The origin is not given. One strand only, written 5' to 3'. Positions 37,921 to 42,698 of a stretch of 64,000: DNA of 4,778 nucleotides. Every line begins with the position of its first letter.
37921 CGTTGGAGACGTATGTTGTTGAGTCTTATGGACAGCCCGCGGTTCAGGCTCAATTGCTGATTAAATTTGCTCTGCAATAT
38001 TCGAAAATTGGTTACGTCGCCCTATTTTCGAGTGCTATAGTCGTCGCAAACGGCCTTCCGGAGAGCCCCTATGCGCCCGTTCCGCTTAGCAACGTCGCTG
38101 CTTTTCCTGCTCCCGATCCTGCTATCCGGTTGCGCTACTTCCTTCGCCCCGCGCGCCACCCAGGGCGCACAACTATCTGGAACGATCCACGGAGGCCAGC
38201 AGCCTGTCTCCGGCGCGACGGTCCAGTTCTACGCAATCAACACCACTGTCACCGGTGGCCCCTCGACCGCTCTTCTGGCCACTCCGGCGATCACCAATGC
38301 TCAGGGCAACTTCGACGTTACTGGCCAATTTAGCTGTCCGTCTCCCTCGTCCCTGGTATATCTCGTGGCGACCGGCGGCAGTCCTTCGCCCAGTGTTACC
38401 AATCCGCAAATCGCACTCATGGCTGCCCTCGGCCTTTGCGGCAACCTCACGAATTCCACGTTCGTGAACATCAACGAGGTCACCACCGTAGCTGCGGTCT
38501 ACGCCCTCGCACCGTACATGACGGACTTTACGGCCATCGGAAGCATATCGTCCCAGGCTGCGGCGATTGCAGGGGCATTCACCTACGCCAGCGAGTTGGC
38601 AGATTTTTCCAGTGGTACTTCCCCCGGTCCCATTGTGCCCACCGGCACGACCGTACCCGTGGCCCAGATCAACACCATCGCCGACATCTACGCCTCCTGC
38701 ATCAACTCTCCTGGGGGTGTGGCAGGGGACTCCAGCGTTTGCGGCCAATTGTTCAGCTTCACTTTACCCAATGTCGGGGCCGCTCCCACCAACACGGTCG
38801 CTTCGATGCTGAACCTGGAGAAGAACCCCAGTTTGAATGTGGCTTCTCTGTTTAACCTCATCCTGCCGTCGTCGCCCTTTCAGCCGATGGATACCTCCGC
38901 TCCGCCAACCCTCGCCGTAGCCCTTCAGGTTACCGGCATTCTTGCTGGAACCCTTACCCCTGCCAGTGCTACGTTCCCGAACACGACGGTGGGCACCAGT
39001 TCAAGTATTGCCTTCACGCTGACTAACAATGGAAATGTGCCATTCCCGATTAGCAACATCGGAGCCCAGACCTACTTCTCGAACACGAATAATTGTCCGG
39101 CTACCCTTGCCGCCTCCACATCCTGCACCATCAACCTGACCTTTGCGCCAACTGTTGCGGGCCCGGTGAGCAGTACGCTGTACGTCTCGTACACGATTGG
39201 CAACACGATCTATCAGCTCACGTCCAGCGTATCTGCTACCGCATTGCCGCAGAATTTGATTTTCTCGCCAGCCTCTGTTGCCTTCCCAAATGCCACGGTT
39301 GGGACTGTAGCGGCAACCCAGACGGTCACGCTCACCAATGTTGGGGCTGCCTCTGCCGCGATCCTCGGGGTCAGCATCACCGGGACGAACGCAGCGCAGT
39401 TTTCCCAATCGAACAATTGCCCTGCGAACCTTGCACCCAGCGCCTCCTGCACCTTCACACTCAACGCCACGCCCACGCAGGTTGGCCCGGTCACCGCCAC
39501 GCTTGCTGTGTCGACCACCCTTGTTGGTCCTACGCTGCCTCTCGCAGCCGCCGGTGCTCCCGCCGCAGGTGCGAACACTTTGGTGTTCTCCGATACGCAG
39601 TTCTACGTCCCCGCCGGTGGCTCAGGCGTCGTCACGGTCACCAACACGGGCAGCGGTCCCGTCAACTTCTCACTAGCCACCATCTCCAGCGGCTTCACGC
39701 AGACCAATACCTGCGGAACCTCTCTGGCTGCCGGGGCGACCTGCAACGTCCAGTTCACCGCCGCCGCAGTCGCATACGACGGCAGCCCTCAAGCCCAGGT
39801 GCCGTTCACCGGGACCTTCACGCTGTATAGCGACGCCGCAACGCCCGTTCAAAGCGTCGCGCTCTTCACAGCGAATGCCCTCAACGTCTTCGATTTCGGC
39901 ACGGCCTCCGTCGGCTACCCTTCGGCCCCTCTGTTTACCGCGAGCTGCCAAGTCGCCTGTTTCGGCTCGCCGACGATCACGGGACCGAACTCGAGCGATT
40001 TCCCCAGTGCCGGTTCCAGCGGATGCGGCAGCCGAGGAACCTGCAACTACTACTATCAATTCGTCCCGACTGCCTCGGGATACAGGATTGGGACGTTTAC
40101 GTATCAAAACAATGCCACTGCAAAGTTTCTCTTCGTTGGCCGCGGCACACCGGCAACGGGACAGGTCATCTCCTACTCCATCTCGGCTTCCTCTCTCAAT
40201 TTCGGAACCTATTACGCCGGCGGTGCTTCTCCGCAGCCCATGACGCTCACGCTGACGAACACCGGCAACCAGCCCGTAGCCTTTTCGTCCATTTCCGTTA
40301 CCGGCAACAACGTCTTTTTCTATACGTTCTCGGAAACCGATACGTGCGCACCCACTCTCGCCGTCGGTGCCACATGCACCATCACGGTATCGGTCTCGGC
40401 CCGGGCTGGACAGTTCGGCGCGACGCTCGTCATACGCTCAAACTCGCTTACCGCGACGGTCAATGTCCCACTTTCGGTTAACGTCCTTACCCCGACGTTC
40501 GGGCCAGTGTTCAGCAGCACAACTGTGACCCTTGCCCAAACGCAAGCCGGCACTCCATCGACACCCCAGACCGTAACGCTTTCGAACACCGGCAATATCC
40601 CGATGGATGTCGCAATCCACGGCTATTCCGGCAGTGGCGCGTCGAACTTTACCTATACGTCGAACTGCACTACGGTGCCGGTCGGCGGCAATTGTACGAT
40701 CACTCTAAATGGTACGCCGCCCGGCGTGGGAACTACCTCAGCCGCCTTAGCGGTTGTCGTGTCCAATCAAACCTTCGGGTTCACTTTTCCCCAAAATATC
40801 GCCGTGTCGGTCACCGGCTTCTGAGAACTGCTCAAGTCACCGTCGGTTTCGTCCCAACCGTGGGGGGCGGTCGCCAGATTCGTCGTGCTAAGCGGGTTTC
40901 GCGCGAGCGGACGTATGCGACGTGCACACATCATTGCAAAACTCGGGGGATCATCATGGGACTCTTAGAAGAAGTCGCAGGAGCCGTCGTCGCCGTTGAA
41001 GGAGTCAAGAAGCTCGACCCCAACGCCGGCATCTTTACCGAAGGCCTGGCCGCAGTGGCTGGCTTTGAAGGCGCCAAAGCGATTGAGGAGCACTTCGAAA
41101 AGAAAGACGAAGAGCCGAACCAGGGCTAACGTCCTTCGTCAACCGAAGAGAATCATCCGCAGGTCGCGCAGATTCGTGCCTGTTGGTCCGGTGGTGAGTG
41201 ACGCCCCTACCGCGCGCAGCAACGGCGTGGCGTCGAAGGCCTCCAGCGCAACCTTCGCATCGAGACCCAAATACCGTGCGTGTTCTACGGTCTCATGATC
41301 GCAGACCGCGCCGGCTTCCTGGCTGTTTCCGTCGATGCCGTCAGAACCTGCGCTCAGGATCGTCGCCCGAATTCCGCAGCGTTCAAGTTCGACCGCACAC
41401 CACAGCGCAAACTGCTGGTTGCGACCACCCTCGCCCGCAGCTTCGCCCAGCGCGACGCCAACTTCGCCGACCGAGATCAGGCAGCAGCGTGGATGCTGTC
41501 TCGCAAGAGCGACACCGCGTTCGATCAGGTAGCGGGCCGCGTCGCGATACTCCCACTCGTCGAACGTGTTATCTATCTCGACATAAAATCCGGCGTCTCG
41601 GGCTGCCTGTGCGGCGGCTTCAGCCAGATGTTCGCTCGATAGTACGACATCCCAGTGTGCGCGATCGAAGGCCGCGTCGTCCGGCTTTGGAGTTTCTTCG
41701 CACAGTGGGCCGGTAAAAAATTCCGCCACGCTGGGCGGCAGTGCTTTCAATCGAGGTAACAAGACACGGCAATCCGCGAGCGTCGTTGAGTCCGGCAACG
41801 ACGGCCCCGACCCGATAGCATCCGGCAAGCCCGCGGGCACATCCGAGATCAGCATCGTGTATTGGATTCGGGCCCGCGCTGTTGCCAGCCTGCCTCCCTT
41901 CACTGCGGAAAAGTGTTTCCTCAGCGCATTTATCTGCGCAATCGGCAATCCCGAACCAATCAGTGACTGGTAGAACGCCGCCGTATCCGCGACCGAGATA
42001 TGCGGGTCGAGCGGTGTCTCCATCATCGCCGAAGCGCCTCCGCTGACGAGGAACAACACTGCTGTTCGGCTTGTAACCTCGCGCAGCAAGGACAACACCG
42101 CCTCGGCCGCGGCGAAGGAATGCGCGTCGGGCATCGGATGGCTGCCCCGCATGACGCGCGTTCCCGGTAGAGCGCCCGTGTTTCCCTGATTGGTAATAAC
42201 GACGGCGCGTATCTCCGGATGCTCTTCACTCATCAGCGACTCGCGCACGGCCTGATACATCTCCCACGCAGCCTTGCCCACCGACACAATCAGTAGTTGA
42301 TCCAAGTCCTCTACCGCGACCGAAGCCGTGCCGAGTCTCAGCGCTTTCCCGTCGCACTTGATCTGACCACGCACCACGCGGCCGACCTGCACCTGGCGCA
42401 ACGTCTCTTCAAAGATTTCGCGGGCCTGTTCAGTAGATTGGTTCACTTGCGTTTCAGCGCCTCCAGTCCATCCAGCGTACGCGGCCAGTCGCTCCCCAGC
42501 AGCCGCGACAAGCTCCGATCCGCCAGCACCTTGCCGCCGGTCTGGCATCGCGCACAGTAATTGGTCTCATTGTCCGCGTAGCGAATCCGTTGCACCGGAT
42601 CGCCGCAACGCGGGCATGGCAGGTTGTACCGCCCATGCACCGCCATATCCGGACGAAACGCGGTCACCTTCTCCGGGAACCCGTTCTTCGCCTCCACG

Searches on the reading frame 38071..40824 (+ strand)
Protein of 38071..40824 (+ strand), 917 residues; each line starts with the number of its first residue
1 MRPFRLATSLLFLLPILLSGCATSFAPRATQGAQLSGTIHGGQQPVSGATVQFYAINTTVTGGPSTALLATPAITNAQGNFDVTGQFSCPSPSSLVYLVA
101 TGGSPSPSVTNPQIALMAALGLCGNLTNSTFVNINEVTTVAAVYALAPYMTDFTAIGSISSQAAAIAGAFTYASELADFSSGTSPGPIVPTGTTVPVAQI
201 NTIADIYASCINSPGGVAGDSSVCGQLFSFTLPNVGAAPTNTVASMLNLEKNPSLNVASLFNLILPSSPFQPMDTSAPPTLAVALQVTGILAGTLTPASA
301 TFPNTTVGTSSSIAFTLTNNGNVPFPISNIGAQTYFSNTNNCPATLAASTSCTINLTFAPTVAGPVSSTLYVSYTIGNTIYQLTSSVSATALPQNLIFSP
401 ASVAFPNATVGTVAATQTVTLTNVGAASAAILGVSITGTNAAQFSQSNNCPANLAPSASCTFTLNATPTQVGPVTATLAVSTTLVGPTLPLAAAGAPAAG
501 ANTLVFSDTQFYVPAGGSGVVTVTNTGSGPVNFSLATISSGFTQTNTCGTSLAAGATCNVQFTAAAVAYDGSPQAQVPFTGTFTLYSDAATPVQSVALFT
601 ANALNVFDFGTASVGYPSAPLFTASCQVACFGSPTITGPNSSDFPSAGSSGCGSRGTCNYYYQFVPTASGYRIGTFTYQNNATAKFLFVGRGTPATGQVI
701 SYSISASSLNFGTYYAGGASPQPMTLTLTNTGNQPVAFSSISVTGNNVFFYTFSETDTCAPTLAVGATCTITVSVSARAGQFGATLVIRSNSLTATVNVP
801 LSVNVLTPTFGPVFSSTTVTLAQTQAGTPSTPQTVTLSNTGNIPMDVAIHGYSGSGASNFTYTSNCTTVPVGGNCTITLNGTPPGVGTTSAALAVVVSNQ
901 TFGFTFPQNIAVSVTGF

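Call 21: search_protein_families(library=pfam, proteins=[window:38071-40824:+], max_evalue=0.001)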
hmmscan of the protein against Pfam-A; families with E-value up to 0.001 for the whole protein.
window:38071-40824:+ (917 aa): 9 families
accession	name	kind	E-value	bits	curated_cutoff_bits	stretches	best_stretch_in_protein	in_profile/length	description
PF22544.2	HYDIN_VesB_CFA65-like_Ig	-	2.7e-23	82.5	25.5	3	301-376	11-88/100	HYDIN/CFA65/VesB-like, Ig-like domain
PF22073.2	Cep192_D4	-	3e-19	69.7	35.5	2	401-483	9-95/112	Cep192 domain 4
PF15780.11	ASH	-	2.1e-16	60.3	27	2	399-481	6-89/98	Abnormal spindle-like microcephaly-assoc'd, ASPM-SPD-2-Hydin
PF00932.25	LTD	-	2.1e-08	34.9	34.3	0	707-777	6-73/109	Lamin Tail Domain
PF12371.14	TMEM131_like_N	-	8.1e-08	32.8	28.8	1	398-482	3-84/84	Transmembrane protein 131-like N-terminal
PF24507.1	Ig_CFAP65_4th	-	9.9e-08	32.7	27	0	834-900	1-65/76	CFAP65, fourth Ig-like domain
PF22067.2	Cep192_D3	-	1e-07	32.4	27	0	818-900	8-87/99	Cep192 domain 3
PF07610.17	DUF1573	-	5.5e-07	30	26.1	0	301-381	9-90/98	Protein of unknown function (DUF1573)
PF24771.2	Ig_CFAP74_1st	-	0.0001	23.1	29.2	0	398-481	3-85/97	CFAP74 first Ig-like domain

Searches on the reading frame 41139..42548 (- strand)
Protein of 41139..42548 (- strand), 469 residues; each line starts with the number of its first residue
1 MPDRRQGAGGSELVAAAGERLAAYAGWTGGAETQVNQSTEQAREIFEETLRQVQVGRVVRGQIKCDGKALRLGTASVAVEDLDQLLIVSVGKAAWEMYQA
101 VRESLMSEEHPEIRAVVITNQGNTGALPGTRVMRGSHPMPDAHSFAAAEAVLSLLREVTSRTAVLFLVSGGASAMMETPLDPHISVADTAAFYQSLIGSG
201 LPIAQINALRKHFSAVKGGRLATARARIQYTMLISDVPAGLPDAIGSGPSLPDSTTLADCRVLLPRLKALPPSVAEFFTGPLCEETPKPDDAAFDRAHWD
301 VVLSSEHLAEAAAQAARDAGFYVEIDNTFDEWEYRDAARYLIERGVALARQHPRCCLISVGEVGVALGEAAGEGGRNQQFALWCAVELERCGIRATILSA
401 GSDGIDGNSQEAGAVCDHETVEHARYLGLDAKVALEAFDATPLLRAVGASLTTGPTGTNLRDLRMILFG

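Call 21: search_protein_families(library=pfam, proteins=[window:41139-42548:-], max_evalue=0.001)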
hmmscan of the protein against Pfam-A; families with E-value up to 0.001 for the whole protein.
window:41139-42548:- (469 aa): 2 families
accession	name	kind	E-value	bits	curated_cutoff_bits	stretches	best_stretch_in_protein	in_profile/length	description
PF13660.11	DUF4147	-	5e-60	203.3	23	1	42-277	2-232/234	Domain of unknown function (DUF4147)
PF05161.18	MOFRL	-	1e-28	100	28.3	1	355-462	1-106/106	MOFRL family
